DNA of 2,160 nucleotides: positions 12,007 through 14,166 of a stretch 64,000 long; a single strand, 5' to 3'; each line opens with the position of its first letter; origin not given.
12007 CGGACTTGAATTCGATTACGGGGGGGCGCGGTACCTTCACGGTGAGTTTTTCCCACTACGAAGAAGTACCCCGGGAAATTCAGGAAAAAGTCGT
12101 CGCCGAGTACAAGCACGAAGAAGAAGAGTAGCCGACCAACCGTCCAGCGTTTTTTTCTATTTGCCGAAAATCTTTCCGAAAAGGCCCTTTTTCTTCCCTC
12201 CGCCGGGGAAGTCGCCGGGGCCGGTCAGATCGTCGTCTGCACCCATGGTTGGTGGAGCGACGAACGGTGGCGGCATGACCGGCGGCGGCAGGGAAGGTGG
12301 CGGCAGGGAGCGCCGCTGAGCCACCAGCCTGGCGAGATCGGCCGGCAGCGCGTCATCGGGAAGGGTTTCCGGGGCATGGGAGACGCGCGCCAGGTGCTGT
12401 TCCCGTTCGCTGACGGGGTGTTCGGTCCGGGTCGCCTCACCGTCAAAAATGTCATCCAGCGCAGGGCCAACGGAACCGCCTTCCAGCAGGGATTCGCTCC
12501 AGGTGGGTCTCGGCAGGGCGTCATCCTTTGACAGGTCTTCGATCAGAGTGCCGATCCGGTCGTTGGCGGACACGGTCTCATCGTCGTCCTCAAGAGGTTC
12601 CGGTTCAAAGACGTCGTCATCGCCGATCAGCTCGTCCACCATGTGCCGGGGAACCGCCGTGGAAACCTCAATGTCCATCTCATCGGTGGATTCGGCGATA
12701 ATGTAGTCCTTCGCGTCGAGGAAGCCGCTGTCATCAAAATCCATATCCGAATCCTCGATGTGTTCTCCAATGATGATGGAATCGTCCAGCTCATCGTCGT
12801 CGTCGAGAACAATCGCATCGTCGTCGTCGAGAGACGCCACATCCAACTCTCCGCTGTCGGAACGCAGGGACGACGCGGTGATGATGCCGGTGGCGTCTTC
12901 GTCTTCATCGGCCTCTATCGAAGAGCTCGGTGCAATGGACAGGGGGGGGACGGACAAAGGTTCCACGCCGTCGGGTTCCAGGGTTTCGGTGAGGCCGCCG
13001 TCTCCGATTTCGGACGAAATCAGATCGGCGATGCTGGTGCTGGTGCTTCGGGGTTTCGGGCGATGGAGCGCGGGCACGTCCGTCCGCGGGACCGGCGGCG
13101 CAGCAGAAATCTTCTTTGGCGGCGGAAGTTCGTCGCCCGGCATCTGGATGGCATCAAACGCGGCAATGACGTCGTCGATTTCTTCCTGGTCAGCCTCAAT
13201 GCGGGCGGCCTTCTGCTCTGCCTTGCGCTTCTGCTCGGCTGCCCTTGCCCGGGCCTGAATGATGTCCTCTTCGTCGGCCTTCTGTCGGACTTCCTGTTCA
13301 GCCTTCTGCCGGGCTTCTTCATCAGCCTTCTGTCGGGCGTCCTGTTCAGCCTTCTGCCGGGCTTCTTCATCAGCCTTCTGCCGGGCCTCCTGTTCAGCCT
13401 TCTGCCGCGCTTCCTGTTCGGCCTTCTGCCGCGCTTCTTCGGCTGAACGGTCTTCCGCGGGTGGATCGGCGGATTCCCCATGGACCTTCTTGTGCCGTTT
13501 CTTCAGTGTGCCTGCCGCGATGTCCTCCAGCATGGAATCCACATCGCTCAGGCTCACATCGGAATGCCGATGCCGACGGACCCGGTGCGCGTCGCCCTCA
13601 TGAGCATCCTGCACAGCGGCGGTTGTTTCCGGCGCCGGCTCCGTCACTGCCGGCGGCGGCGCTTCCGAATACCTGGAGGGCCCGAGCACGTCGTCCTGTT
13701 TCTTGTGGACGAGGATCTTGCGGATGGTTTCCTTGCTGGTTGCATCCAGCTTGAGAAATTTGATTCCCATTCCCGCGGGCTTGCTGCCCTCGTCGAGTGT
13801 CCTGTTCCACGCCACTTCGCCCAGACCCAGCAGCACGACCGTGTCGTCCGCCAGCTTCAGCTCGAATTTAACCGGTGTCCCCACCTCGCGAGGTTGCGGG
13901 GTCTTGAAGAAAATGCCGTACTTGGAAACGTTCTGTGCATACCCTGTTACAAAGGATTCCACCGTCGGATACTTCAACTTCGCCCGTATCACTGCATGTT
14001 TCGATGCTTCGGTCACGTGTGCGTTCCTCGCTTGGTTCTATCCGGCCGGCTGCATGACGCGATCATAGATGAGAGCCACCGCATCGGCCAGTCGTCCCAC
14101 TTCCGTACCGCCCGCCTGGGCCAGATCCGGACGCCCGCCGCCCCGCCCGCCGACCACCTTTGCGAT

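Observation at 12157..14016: PilZ-like domain fused to TolA-type repeats, an acidic IDR and a MinD-like C-terminal membrane-targeting helix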

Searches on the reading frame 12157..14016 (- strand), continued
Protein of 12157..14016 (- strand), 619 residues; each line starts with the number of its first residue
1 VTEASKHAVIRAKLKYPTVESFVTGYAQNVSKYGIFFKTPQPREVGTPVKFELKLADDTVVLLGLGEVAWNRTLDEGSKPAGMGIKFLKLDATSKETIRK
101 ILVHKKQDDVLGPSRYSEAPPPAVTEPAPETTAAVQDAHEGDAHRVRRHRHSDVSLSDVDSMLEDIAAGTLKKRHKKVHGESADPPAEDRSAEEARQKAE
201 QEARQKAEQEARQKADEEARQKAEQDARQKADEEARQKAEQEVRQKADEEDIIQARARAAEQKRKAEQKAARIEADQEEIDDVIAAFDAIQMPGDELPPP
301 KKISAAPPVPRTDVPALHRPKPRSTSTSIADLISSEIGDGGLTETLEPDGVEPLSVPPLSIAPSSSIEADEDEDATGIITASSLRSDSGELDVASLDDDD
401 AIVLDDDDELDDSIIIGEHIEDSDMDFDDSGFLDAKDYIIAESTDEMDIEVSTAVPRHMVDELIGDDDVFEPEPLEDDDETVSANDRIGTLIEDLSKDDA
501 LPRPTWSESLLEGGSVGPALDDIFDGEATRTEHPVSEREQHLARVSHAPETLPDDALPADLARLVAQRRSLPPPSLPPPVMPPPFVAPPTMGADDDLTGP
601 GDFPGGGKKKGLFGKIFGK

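Call 57: find_encoding_contigs(protein=P0002, flank=3000, max_places=1)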
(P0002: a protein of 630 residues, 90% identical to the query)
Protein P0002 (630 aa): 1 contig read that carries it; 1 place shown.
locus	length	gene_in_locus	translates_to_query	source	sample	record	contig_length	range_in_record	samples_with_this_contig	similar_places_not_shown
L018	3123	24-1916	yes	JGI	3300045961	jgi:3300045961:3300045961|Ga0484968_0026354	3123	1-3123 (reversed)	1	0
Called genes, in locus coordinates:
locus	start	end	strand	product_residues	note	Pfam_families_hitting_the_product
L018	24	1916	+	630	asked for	PF07238:PilZ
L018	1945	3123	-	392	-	?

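Call 61: find_encoding_contigs(protein=P0001, flank=1000, max_places=2)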
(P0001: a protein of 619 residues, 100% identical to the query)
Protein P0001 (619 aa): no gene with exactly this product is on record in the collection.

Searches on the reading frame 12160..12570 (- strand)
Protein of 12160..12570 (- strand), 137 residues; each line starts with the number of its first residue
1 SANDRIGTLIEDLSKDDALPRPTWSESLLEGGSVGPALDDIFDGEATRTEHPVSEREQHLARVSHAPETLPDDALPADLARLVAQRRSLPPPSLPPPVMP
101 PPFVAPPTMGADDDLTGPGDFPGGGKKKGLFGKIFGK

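Call 75: find_homologous_proteins(query=A3, max_evalue=0.001)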
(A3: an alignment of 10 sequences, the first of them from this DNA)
Query A3 (10 sequences) (137 aa, profile of the alignment): 6 proteins with E <= 0.001 among 8000 candidates.
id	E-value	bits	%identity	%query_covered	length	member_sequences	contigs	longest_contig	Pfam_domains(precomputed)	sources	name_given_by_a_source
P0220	3.6e-32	129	38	57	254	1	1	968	-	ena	-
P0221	3.3e-25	107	30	98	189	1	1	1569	-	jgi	jgi:hypothetical protein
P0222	5.1e-24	103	28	96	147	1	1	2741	-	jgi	-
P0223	1.7e-22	98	32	81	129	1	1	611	-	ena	-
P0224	5.2e-20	90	33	99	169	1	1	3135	-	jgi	jgi:hypothetical protein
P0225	3.4e-12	65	42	73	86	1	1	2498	-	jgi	jgi:hypothetical protein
